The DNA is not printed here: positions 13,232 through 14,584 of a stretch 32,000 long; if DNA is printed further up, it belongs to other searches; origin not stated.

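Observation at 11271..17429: Complete van glycopeptide-resistance cassette with vanD-like gene content but a non-canonical, convergent vanRS layout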

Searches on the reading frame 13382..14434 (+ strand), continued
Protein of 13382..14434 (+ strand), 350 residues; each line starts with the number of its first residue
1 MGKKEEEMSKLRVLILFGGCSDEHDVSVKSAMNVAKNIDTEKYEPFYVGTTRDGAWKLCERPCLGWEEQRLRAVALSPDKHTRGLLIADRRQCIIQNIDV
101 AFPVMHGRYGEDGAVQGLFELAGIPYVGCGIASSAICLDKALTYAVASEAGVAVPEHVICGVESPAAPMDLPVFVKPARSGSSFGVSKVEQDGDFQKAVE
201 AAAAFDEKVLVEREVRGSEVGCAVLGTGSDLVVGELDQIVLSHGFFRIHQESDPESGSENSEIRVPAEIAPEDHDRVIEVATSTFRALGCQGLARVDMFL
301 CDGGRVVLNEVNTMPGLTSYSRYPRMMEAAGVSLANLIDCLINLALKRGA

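Call 22: find_encoding_contigs(protein=P0032, flank=6000, max_places=2)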
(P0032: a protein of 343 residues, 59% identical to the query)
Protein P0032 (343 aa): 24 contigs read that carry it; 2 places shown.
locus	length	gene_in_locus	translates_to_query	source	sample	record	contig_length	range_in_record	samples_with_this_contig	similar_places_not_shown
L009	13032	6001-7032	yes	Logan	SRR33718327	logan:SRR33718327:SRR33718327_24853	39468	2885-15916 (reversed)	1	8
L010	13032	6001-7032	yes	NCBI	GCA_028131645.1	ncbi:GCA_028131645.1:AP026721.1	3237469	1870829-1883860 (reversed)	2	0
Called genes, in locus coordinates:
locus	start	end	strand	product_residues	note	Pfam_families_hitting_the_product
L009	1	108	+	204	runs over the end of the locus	PF13302:Acetyltransf_3, PF13523:Acetyltransf_8 (faint), PF00583:Acetyltransf_1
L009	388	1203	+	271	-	PF02311:AraC_binding, PF07883:Cupin_2, PF00165:HTH_AraC (weak), PF12833:HTH_18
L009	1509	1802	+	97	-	PF00486:Trans_reg_C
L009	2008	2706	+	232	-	PF00072:Response_reg, PF00486:Trans_reg_C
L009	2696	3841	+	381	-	PF00512:HisKA, PF02518:HATPase_c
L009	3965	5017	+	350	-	PF00768:Peptidase_S11, PF02113:Peptidase_S13 (faint)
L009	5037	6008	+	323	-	PF00389:2-Hacid_dh, PF02826:2-Hacid_dh_C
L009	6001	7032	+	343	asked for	PF01820:Dala_Dala_lig_N, PF02222:ATP-grasp, PF02655:ATP-grasp_3, PF07478:Dala_Dala_lig_C, PF13535:ATP-grasp_4 (weak)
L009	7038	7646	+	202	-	PF01427:Peptidase_M15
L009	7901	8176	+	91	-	-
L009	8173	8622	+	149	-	PF08281:Sigma70_r4_2, PF04545:Sigma70_r4 (weak)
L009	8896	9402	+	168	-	PF21757:DUF6870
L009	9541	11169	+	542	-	PF00239:Resolvase, PF07508:Recombinase, PF13408:Zn_ribbon_recom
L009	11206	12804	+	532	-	PF00239:Resolvase, PF07508:Recombinase, PF13408:Zn_ribbon_recom (weak)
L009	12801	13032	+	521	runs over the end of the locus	PF00239:Resolvase, PF07508:Recombinase, PF13408:Zn_ribbon_recom (weak)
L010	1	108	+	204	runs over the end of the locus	PF13302:Acetyltransf_3, PF13523:Acetyltransf_8 (faint), PF00583:Acetyltransf_1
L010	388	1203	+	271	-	PF02311:AraC_binding, PF07883:Cupin_2, PF00165:HTH_AraC (weak), PF12833:HTH_18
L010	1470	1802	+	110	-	PF00486:Trans_reg_C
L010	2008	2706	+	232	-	PF00072:Response_reg, PF00486:Trans_reg_C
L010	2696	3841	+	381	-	PF00512:HisKA, PF02518:HATPase_c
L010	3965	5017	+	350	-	PF00768:Peptidase_S11, PF02113:Peptidase_S13 (faint)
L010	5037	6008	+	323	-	PF00389:2-Hacid_dh, PF02826:2-Hacid_dh_C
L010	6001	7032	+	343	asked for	PF01820:Dala_Dala_lig_N, PF02222:ATP-grasp, PF02655:ATP-grasp_3, PF07478:Dala_Dala_lig_C, PF13535:ATP-grasp_4 (weak)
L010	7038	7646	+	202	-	PF01427:Peptidase_M15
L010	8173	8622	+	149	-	PF08281:Sigma70_r4_2, PF04545:Sigma70_r4 (weak)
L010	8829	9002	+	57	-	-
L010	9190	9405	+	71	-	PF21757:DUF6870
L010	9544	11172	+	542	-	PF00239:Resolvase, PF07508:Recombinase, PF13408:Zn_ribbon_recom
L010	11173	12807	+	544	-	PF00239:Resolvase, PF07508:Recombinase, PF13408:Zn_ribbon_recom (weak)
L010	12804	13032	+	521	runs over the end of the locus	PF00239:Resolvase, PF07508:Recombinase, PF13408:Zn_ribbon_recom (weak)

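Call 23: find_encoding_contigs(protein=P0004, flank=8000, max_places=2)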
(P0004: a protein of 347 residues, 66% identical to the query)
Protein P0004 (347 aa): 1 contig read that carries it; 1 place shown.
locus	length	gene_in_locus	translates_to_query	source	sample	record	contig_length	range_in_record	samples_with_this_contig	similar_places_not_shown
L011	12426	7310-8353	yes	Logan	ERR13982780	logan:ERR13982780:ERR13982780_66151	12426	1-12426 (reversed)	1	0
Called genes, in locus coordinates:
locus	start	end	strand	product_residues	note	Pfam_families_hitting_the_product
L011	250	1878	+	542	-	-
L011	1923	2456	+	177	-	-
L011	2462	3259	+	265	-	-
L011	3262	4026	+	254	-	-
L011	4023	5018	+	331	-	-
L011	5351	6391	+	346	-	PF00768:Peptidase_S11, PF13354:Beta-lactamase2 (weak)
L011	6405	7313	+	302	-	PF00389:2-Hacid_dh, PF02826:2-Hacid_dh_C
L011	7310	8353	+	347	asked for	PF01820:Dala_Dala_lig_N, PF02222:ATP-grasp, PF07478:Dala_Dala_lig_C, PF13535:ATP-grasp_4 (faint)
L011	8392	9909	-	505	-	PF00512:HisKA, PF02518:HATPase_c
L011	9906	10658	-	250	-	PF00072:Response_reg, PF00486:Trans_reg_C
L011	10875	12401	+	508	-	PF04326:SLFN_AlbA_2, PF13749:HATPase_c_4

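Call 24: find_encoding_contigs(protein=P0008, flank=8000, max_places=2)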
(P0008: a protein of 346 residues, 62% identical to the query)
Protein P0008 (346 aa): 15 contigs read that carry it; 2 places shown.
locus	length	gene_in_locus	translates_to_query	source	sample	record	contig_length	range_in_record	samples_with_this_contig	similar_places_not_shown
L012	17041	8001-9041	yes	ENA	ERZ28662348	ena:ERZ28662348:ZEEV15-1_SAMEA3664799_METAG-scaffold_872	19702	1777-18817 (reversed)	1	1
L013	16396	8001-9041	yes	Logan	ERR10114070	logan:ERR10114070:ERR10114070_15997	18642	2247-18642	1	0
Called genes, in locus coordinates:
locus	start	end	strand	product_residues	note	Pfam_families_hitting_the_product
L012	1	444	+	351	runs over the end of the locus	PF08240:ADH_N, PF00107:ADH_zinc_N, PF13602:ADH_zinc_N_2 (weak)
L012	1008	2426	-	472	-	PF00589:Phage_integrase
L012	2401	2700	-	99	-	-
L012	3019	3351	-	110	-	PF01638:HxlR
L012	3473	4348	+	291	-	PF04055:Radical_SAM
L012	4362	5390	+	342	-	PF04055:Radical_SAM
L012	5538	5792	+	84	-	PF13560:HTH_31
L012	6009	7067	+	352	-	PF00768:Peptidase_S11, PF02113:Peptidase_S13 (weak), PF13354:Beta-lactamase2 (faint)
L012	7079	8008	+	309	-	PF00389:2-Hacid_dh, PF02826:2-Hacid_dh_C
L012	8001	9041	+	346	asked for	PF01820:Dala_Dala_lig_N, PF02655:ATP-grasp_3 (faint), PF02222:ATP-grasp (weak), PF07478:Dala_Dala_lig_C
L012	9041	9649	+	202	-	PF01427:Peptidase_M15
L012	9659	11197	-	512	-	PF00512:HisKA, PF02518:HATPase_c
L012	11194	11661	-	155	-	PF00486:Trans_reg_C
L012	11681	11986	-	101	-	PF00072:Response_reg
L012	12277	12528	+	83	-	-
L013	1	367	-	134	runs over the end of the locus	PF03692:CxxCxxCC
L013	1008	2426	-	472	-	PF00589:Phage_integrase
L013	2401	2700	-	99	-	-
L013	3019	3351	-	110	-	PF01638:HxlR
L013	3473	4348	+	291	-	PF04055:Radical_SAM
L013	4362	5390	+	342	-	PF04055:Radical_SAM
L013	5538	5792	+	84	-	PF13560:HTH_31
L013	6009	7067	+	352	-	PF00768:Peptidase_S11, PF02113:Peptidase_S13 (weak), PF13354:Beta-lactamase2 (faint)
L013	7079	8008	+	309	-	PF00389:2-Hacid_dh, PF02826:2-Hacid_dh_C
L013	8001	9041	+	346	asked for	PF01820:Dala_Dala_lig_N, PF02655:ATP-grasp_3 (faint), PF02222:ATP-grasp (weak), PF07478:Dala_Dala_lig_C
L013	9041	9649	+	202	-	PF01427:Peptidase_M15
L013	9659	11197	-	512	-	PF00512:HisKA, PF02518:HATPase_c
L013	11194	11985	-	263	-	PF00072:Response_reg, PF00486:Trans_reg_C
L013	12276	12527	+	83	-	-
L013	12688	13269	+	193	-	-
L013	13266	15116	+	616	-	PF02534:T4SS-DNA_transf, PF10412:TrwB_AAD_bind, PF12696:TraG-D_C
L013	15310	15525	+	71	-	-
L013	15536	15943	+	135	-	PF12666:PrgI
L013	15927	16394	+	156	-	?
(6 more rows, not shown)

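Call 25: find_encoding_contigs(protein=P0003, flank=8000, max_places=2)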
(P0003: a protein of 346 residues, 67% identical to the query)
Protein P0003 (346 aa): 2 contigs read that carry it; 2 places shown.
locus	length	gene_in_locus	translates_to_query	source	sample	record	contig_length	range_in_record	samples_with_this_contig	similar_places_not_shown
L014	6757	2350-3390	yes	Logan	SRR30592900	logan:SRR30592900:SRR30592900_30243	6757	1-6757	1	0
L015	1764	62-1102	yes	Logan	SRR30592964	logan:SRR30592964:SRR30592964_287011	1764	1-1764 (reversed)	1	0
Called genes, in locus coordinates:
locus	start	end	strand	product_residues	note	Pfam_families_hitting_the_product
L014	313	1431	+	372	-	PF00768:Peptidase_S11, PF02113:Peptidase_S13 (faint), PF13354:Beta-lactamase2 (faint)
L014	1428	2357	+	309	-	PF00389:2-Hacid_dh, PF02826:2-Hacid_dh_C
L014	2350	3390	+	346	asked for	PF01820:Dala_Dala_lig_N, PF02655:ATP-grasp_3 (weak), PF02222:ATP-grasp, PF07478:Dala_Dala_lig_C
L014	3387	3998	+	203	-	PF01427:Peptidase_M15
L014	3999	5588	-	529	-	PF00512:HisKA, PF02518:HATPase_c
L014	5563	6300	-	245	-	PF00072:Response_reg, PF00486:Trans_reg_C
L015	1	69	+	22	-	?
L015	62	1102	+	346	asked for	PF01820:Dala_Dala_lig_N, PF02655:ATP-grasp_3 (weak), PF02222:ATP-grasp, PF07478:Dala_Dala_lig_C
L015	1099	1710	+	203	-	PF01427:Peptidase_M15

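Call 26: get_annotated_region(hit=H2, flank=6000)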
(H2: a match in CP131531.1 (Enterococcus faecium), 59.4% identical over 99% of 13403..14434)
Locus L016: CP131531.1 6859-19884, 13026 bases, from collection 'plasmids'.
description: Enterococcus faecium strain H0019EM0021 plasmid unnamed, complete sequence
organism: Enterococcus faecium (NCBI taxid 1352)
taxonomy: Bacteria; Bacillota; Bacilli; Lactobacillales; Enterococcaceae; Enterococcus; Enterococcus faecium
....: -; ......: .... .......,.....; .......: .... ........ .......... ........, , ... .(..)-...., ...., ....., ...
typing (MOB-suite, as given by PLSDB): non-mobilizable; replicon rep_cluster_185
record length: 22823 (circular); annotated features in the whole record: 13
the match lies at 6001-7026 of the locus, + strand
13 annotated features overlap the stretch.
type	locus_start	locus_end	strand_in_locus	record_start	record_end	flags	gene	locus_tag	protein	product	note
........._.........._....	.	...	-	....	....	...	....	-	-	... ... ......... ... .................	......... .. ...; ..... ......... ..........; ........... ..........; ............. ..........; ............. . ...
predicted_resistance_gene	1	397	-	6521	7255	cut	erm(B)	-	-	23S rRNA (adenine(2058)-N(6))-methyltransferase Erm(B)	predicted by amrfinderplus; class LINCOSAMIDE/MACROLIDE/STREPTOGRAMIN; identity 99.59%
predicted_resistance_gene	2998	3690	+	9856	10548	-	vanR-A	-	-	vancomycin resistance response regulator transcription factor VanR-A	predicted by amrfinderplus; class GLYCOPEPTIDE; identity 100.0%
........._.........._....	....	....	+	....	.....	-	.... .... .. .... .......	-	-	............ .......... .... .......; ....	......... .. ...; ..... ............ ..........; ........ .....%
predicted_resistance_gene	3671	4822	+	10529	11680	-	vanS-A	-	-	vancomycin resistance histidine kinase VanS-A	predicted by amrfinderplus; class GLYCOPEPTIDE; identity 100.0%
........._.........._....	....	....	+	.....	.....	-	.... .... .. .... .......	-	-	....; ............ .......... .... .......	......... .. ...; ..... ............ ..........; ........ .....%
predicted_resistance_gene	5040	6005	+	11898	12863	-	vanH-A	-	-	D-lactate dehydrogenase VanH-A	predicted by amrfinderplus; class GLYCOPEPTIDE; identity 100.0%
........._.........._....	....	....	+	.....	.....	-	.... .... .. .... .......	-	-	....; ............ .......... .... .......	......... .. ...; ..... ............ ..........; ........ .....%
predicted_resistance_gene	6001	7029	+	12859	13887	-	vanA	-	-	D-alanine--(R)-lactate ligase VanA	predicted by amrfinderplus; class GLYCOPEPTIDE; identity 100.0%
predicted_resistance_gene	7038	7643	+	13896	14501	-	vanX-A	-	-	D-Ala-D-Ala dipeptidase VanX-A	predicted by amrfinderplus; class GLYCOPEPTIDE; identity 100.0%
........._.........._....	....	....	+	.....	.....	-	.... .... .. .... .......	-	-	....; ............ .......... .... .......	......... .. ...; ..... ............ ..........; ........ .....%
predicted_resistance_gene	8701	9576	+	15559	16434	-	vanY-A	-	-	D-Ala-D-Ala carboxypeptidase VanY-A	predicted by amrfinderplus; class GLYCOPEPTIDE; identity 100.0%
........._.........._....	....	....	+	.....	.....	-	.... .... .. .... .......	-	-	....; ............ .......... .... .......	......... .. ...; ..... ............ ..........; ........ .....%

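Call 27: get_annotated_region(hit=H1, flank=6000)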
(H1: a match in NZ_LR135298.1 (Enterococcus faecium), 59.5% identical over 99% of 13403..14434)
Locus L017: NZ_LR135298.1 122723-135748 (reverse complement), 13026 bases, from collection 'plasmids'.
description: Enterococcus faecium isolate E7429 plasmid 2
organism: Enterococcus faecium (NCBI taxid 1352)
taxonomy: Bacteria; Bacillota; Bacilli; Lactobacillales; Enterococcaceae; Enterococcus; Enterococcus faecium
host: -; source: -; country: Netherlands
typing (MOB-suite, as given by PLSDB): conjugative; replicon rep_cluster_893; relaxase MOBP,MOBP; mating-pair formation MPF_T
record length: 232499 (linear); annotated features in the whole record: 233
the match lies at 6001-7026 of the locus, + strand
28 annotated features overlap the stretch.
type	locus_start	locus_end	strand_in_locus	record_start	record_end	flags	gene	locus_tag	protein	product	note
CDS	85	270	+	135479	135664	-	-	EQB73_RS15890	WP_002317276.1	DNA-binding protein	-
CDS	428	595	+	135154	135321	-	-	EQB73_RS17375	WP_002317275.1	hypothetical protein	-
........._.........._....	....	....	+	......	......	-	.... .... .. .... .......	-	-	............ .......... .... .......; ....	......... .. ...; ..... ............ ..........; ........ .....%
predicted_resistance_gene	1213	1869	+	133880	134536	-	vanR-B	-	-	vancomycin resistance response regulator transcription factor VanR-B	predicted by amrfinderplus; class GLYCOPEPTIDE; identity 100.0%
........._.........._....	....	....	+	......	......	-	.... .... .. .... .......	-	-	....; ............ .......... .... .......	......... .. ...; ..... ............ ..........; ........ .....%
predicted_resistance_gene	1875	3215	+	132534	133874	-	vanS-B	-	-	vancomycin resistance histidine kinase VanS-B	predicted by amrfinderplus; class GLYCOPEPTIDE; identity 99.55%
CDS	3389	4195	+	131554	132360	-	-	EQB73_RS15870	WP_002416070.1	D-Ala-D-Ala carboxypeptidase VanY-B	-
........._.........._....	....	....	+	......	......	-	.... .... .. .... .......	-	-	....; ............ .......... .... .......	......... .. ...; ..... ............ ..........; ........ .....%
predicted_resistance_gene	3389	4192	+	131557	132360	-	vanY-B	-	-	D-Ala-D-Ala carboxypeptidase VanY-B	predicted by amrfinderplus; class GLYCOPEPTIDE; identity 100.0%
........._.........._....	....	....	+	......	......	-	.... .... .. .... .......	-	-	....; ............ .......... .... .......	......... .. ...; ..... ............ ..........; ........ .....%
predicted_resistance_gene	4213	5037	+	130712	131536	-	vanW-B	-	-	glycopeptide resistance accessory protein VanW-B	predicted by amrfinderplus; class GLYCOPEPTIDE; identity 100.0%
CDS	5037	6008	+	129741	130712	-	vanH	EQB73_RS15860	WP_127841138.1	D-lactate dehydrogenase VanH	-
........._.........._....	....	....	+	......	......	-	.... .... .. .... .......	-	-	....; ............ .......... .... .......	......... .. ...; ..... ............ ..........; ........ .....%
predicted_resistance_gene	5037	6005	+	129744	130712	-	vanH-B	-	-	D-lactate dehydrogenase VanH-B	predicted by amrfinderplus; class GLYCOPEPTIDE; identity 99.69%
predicted_resistance_gene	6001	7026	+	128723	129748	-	vanB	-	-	D-alanine--(R)-lactate ligase VanB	predicted by amrfinderplus; class GLYCOPEPTIDE; identity 99.71%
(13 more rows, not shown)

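Call 30: list_cluster_members(proteins=[window:13382-14434:+, window:15057-16589:-, window:11407-12441:+, window:9160-10542:-, window:874-2223:+, window:4392-5549:+, window:7060-8112:-])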
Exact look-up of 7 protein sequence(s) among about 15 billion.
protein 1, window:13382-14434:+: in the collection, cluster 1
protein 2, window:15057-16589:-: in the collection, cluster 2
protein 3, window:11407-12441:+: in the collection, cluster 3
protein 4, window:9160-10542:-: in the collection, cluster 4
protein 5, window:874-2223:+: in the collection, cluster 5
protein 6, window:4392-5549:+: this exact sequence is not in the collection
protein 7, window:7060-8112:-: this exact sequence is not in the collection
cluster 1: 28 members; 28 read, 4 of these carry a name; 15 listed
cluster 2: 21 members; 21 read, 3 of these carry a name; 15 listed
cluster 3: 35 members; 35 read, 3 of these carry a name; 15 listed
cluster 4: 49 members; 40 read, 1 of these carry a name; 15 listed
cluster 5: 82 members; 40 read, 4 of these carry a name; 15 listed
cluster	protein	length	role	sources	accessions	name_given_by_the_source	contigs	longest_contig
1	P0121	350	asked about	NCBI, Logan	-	-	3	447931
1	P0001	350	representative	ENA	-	-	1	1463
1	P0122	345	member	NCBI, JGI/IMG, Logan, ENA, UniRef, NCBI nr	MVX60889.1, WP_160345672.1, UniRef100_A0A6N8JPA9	D-alanine--D-alanine ligase [Enterorhabdus mucosicola] | D-alanine--D-alanine ligase n=1 Tax=Adlercreutzia mucosicola TaxID=580026 ... | D-alanine--D-alanine ligase family protein [Adlercreutzia mucosicola]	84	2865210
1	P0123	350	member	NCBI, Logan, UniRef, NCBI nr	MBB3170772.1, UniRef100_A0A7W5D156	D-alanine--(R)-lactate ligase [Parvibacter caecicola] | D-alanine--D-alanine ligase n=2 Tax=Parvibacter caecicola TaxID=747645 ...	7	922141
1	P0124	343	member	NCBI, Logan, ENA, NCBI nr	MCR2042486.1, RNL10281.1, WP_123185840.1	D-alanine--D-alanine ligase family protein [Parvibacter caecicola]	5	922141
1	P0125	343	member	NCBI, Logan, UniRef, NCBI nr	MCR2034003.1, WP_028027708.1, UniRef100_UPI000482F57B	D-alanine--D-alanine ligase family protein [Adlercreutzia mucosicola] | D-alanine--D-alanine ligase family protein n=1 Tax=Adlercreutzia mucosicola TaxID=580026 ...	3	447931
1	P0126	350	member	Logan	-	-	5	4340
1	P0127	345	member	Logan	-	-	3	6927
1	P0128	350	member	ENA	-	-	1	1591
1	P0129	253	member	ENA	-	-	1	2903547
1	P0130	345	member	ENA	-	-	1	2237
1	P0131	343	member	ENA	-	-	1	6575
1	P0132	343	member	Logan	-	-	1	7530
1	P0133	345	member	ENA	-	-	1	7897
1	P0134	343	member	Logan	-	-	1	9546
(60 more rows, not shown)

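Call 35: get_annotated_region(hit=H39, flank=100)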
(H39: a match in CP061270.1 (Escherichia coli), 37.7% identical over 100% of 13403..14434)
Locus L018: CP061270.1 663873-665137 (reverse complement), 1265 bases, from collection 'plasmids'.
description: Escherichia coli strain STEC1012 plasmid pSTEC1012_1, complete sequence
organism: Escherichia coli (NCBI taxid 562)
taxonomy: Bacteria; Pseudomonadota; Gammaproteobacteria; Enterobacterales; Enterobacteriaceae; Escherichia; Escherichia coli
host: -; source: Sheep,cell culture; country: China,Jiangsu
typing (MOB-suite, as given by PLSDB): non-mobilizable
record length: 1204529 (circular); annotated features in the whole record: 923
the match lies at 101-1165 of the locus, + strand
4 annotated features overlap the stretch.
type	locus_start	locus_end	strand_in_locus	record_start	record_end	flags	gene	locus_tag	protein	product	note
CDS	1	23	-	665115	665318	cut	-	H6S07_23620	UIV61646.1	hypothetical protein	-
CDS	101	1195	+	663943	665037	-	ddlA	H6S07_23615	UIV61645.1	D-alanine--D-alanine ligase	-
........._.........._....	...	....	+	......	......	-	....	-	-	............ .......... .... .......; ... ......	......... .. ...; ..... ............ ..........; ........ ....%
CDS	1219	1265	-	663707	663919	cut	-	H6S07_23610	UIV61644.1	DUF2754 domain-containing protein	-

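Call 36: get_annotated_region(hit=H37, flank=100)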
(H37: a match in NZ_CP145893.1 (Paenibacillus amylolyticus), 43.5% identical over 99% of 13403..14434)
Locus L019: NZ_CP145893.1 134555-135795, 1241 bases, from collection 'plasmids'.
description: Paenibacillus amylolyticus strain Y5S-7 plasmid pY5S7-1, complete sequence
organism: Paenibacillus amylolyticus (NCBI taxid 1451)
taxonomy: Bacteria; Bacillota; Bacilli; Bacillales; Paenibacillaceae; Paenibacillus; Paenibacillus amylolyticus
host: -; source: whole organism,soil; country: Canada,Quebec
typing (MOB-suite, as given by PLSDB): non-mobilizable
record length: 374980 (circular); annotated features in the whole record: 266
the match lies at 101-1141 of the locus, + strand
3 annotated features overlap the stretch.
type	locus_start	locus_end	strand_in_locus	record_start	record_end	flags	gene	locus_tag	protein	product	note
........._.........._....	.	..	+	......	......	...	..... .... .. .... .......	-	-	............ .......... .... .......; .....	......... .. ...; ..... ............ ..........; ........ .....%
CDS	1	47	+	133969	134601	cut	-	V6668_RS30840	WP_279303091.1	D-alanyl-D-alanine carboxypeptidase family protein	GO:0006508 - proteolysis [Evidence IEA]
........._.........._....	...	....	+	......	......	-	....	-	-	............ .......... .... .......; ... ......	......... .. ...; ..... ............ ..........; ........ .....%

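Call 37: get_annotated_region(hit=H38, flank=100)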
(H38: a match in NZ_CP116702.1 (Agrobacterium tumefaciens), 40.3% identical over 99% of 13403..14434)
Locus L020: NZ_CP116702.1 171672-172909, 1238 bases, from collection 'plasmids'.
description: Agrobacterium tumefaciens strain A47a plasmid pAtA47a_a, complete sequence
organism: Agrobacterium tumefaciens (NCBI taxid 358)
taxonomy: Bacteria; Pseudomonadota; Alphaproteobacteria; Hyphomicrobiales; Rhizobiaceae; Agrobacterium; Agrobacterium tumefaciens
host: -; source: Yarrow,cell culture; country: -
typing (MOB-suite, as given by PLSDB): conjugative; relaxase MOBQ; mating-pair formation MPF_T
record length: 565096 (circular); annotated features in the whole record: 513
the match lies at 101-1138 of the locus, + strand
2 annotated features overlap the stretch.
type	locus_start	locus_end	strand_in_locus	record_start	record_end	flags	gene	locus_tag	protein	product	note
CDS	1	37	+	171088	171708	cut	-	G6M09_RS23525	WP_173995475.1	C39 family peptidase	-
CDS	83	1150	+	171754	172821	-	-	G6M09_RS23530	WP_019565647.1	D-alanine--D-alanine ligase family protein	GO:0009252 - peptidoglycan biosynthetic process [Evidence IEA]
